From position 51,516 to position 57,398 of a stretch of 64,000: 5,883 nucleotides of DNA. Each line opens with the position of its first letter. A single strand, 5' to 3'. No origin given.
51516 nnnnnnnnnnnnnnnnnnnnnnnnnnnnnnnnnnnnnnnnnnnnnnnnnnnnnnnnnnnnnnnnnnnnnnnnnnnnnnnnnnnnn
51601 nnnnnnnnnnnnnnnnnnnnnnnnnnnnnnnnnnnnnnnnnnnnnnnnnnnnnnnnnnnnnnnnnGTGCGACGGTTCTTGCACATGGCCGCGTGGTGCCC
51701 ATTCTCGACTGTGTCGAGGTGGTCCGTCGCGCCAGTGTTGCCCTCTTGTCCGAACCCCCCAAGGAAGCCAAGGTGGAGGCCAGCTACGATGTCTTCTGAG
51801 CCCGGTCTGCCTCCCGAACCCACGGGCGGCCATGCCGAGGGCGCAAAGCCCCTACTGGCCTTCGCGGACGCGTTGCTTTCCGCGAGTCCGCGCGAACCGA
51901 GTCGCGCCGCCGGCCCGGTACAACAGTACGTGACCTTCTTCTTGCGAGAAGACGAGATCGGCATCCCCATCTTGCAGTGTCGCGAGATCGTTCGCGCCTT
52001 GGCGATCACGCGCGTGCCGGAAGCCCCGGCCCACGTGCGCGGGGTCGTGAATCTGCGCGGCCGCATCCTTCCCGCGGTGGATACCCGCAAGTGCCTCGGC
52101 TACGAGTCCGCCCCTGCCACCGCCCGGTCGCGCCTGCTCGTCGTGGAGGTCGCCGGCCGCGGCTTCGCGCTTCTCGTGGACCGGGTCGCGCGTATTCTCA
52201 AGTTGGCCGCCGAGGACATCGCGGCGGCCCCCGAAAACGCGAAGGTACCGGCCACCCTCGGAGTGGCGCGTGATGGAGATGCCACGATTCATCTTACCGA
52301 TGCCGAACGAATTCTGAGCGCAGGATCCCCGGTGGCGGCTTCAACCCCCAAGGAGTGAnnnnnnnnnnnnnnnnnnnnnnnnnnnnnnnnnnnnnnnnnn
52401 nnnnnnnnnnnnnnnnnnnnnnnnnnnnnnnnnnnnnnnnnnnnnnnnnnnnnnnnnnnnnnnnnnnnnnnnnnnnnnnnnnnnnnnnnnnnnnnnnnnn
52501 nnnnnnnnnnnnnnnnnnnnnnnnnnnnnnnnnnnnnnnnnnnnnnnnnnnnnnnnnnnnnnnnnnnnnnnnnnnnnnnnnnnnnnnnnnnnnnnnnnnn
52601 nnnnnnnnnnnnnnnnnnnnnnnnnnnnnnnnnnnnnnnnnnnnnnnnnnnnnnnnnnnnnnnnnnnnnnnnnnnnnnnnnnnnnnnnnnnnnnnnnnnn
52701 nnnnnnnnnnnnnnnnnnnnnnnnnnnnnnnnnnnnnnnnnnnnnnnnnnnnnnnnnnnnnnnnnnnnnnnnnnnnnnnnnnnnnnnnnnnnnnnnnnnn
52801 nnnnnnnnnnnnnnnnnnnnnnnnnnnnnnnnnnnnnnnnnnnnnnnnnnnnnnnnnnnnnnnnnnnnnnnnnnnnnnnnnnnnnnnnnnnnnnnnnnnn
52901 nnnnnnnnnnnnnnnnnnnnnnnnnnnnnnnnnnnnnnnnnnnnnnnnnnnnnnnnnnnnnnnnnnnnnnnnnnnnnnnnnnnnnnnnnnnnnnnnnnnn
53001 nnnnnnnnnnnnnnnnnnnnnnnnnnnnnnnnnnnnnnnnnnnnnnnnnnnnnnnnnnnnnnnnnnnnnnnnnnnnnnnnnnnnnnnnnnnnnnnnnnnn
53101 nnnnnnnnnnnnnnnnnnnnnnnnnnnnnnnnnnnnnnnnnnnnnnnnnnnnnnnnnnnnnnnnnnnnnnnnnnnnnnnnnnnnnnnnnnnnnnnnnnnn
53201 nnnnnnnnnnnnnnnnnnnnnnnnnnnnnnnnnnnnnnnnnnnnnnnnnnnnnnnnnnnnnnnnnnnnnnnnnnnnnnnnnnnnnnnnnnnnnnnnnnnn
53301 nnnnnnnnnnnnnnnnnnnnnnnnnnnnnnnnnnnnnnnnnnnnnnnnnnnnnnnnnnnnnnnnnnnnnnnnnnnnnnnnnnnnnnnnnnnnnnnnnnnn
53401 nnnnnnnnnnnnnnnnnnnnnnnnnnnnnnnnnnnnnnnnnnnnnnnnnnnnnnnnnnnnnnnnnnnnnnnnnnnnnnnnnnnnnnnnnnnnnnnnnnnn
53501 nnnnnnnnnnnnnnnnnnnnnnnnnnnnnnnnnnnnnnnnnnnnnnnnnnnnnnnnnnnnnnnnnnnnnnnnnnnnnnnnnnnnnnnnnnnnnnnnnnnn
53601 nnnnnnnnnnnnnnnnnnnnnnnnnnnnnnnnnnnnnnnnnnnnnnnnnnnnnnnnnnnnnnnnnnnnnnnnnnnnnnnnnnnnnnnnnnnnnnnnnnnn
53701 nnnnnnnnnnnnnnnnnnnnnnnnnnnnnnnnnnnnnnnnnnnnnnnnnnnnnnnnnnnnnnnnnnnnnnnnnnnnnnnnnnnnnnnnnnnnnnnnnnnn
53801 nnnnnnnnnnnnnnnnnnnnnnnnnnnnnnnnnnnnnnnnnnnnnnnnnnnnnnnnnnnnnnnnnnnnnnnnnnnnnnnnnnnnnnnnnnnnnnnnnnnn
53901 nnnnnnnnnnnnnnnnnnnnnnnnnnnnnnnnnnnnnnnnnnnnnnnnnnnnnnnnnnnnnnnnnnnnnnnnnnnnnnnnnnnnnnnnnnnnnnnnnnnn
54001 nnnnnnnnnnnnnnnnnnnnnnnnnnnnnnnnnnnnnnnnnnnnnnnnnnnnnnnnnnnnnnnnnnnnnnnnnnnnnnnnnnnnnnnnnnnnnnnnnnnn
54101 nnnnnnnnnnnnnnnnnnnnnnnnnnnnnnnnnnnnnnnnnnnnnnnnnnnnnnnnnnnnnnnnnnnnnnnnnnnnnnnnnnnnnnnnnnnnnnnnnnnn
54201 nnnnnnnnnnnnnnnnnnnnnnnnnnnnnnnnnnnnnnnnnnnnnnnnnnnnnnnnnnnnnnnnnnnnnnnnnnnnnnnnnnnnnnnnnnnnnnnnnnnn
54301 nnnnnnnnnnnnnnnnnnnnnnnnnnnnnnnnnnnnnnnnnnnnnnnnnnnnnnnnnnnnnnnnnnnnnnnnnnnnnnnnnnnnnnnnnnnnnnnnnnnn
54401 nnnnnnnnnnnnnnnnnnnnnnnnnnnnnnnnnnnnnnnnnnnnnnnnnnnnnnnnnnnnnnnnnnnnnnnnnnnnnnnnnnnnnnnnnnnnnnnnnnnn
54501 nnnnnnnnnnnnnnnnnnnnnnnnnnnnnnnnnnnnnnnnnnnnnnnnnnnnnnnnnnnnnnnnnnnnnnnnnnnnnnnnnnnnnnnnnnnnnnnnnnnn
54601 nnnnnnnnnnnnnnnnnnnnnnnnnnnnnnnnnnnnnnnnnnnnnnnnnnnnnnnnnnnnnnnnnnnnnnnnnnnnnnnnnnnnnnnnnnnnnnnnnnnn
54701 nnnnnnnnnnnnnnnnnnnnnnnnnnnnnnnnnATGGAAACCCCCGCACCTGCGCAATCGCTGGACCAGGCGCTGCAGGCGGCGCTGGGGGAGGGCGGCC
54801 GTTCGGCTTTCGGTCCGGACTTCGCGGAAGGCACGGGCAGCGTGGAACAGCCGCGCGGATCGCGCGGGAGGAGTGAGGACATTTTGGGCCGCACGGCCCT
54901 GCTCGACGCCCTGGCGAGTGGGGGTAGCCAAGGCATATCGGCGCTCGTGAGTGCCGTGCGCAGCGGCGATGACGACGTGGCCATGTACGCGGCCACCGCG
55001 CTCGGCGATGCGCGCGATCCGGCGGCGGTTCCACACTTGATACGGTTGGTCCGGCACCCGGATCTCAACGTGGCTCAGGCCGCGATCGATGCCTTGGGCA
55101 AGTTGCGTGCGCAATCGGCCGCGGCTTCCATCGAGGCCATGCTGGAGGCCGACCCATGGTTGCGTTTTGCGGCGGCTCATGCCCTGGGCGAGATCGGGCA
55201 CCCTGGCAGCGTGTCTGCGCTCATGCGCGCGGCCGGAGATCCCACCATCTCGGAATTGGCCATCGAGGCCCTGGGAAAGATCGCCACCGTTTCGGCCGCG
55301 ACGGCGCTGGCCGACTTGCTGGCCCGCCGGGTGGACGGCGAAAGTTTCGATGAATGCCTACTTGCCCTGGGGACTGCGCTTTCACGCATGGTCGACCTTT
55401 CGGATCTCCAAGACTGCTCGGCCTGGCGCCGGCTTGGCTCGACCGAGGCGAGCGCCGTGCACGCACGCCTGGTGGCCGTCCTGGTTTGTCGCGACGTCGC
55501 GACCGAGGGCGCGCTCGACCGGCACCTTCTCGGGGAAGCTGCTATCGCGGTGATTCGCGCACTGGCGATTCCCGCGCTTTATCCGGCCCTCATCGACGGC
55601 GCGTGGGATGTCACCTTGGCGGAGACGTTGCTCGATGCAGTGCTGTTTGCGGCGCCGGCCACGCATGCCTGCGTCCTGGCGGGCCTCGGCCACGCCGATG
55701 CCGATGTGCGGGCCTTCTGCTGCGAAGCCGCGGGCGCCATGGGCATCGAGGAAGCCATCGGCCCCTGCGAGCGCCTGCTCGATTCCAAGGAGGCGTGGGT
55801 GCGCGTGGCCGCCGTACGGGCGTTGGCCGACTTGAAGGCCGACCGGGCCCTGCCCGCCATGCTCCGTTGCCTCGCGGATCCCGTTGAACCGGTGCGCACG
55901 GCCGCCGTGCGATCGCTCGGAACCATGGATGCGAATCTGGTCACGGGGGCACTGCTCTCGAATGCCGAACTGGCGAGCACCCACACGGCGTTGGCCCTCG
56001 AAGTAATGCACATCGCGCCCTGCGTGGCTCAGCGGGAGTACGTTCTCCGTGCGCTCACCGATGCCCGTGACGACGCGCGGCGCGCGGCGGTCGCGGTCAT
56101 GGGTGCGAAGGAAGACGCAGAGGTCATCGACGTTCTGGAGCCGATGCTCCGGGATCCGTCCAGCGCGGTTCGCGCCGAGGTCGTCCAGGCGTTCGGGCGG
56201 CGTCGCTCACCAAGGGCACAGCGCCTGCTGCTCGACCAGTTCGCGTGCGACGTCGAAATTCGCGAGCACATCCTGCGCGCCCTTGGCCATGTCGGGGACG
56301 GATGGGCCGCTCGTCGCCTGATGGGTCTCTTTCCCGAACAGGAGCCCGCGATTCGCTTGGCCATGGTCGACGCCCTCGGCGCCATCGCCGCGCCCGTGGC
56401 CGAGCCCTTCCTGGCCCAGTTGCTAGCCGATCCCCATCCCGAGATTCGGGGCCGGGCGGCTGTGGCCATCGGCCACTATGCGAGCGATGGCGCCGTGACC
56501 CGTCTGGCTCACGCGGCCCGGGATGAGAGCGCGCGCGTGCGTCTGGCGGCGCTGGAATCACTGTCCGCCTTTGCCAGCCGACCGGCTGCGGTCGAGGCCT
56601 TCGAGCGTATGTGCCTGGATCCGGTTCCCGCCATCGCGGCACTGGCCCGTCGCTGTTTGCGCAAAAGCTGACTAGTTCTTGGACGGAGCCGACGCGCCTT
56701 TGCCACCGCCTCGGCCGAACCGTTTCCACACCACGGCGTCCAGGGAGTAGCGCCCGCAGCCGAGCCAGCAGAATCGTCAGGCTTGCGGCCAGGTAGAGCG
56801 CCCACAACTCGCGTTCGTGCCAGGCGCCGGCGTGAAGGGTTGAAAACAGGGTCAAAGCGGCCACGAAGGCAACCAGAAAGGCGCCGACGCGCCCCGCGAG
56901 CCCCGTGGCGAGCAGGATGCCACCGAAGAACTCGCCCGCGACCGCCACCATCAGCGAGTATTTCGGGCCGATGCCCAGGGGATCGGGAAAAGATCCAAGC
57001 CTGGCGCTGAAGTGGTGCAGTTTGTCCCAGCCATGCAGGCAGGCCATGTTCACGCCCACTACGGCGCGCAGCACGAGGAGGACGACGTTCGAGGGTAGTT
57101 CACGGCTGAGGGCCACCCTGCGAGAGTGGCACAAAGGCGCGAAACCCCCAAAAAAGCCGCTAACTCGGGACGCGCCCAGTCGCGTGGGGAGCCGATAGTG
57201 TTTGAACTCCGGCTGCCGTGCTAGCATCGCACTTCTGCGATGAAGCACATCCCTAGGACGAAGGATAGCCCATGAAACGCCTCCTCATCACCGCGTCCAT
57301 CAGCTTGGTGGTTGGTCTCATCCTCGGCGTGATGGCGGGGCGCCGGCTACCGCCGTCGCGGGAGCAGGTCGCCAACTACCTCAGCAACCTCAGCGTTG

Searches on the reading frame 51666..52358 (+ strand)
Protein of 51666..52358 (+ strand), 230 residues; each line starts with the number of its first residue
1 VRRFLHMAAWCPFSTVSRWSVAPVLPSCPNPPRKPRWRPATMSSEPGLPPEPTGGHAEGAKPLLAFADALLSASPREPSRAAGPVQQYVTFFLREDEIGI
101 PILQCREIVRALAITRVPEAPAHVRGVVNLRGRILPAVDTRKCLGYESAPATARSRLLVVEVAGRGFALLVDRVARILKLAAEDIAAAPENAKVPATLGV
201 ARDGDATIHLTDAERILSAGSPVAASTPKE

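Call 4: search_protein_families(library=pfam, proteins=[window:51666-52358:+], max_evalue=0.01)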
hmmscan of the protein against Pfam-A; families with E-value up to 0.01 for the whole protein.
window:51666-52358:+ (230 aa): 1 family
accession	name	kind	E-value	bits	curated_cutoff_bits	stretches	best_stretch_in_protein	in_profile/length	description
PF01584.24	CheW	-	1.8e-30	105.8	23.5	1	87-218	1-135/138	CheW-like domain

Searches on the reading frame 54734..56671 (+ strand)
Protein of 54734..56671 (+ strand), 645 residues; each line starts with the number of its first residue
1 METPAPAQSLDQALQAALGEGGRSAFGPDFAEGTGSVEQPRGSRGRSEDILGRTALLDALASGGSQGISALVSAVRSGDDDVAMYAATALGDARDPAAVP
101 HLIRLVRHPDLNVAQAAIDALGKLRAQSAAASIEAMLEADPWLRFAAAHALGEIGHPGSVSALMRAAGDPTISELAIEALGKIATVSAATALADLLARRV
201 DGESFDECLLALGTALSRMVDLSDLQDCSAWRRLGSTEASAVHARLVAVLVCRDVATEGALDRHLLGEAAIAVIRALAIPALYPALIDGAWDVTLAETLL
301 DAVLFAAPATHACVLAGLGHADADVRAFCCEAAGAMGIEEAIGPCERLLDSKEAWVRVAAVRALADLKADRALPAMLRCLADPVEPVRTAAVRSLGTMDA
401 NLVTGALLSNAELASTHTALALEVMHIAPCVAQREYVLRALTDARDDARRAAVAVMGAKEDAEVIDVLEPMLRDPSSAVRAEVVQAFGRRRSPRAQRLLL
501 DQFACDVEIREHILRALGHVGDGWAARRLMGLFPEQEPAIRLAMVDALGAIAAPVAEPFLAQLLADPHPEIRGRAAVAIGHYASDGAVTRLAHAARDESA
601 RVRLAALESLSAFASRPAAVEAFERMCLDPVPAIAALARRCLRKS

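Call 4: search_protein_families(library=pfam, proteins=[window:54734-56671:+], max_evalue=0.01)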
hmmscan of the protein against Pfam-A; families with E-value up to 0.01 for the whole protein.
window:54734-56671:+ (645 aa): 9 families
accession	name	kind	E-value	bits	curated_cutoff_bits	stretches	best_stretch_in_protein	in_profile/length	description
PF13646.12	HEAT_2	-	3.9e-62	207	27.7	6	315-396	5-88/88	HEAT repeats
PF02985.28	HEAT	-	1.1e-28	97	23.5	1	373-398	2-27/31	HEAT repeat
PF13513.12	HEAT_EZ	-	3.3e-14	53.4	27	2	539-581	2-54/55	HEAT-like repeat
PF03130.22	HEAT_PBS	-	2.8e-13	49.3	20.9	1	356-382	1-27/27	PBS lyase HEAT-like repeat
PF00514.29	Arm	-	8.2e-13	48.4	20.6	1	98-124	13-39/41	Armadillo/beta-catenin-like repeat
PF21581.3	SCD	-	7.3e-06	26.6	27.5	0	594-624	38-68/75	Stromalin conservative domain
PF01347.28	Vitellogenin_N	-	3.1e-05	23.2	24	0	513-599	482-577/590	Lipoprotein amino terminal region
PF11838.14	ERAP1_C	-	0.0032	17.4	38.2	0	53-107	169-225/318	ERAP1-like C-terminal domain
PF25786.1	HEAT_GCN1_C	-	0.0073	16.8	27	0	588-619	69-100/151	GCN1-like, C-terminal HEAT repeats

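Call 65: search_protein_families(library=ncbifam, proteins=[window:54734-56671:+], max_evalue=0.01)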
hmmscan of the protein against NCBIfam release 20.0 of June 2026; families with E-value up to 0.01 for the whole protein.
window:54734-56671:+ (645 aa): 8 families
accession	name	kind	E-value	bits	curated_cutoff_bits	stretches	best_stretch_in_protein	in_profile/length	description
NF045915.1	PhycobilmeDegNblB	equivalog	5.3e-28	98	300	5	59-137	122-201/214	phycobilisome degradation protein NblB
NF010374.0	PRK13800.1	equivalog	8.4e-16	57.4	1196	3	419-643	672-896/898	fumarate reductase/succinate dehydrogenase flavoprotein subunit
NF058502.1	phyc_lyase_CpcE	equivalog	3.1e-14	53.1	330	1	84-139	60-115/260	C-phycocyanin alpha-cysteine-84 phycocyanobilin lyase subunit CpcE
TIGR02270.1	TIGR02270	subfamily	3.1e-12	46.3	206.8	2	502-621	94-213/410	TIGR02270 family protein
NF007244.0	PRK09687.1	equivalog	8e-09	35.2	275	0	539-611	144-219/285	putative lyase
NF045662.1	DVU0298_fam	equivalog_domain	2.6e-07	30.4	75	0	556-598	146-188/213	DVU0298 family protein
NF058505.1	phyc_lyase_CpeY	equivalog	1.2e-05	24.1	600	0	86-156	36-112/419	C-phycoerythrin alpha-cysteine-82 phycoerythrobilin lyase CpeY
NF058515.1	phyc_lyase_CpcF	equivalog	0.00013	21.6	220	1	71-168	3-101/200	C-phycocyanin alpha-cysteine-84 phycocyanobilin lyase subunit CpcF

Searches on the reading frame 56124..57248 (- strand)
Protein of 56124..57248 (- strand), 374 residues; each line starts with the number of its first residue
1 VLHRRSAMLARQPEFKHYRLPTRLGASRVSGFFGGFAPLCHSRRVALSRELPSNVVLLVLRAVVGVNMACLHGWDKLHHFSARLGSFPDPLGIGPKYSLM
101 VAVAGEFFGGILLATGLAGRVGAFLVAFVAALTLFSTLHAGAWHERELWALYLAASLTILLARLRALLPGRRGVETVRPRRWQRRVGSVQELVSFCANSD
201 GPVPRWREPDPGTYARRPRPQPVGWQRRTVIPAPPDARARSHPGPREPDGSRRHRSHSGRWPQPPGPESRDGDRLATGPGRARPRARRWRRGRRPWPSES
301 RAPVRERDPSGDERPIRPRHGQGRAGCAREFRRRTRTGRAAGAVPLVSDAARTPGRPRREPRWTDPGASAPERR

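Call 20: search_protein_families(library=pfam, proteins=[window:56124-57248:-], max_evalue=0.001)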
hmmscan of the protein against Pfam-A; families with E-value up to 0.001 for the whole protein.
window:56124-57248:- (374 aa): 1 family
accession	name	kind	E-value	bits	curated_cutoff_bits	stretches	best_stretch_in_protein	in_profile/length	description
PF07681.17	DoxX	-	8.6e-11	42.8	23.6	1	57-136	2-82/85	DoxX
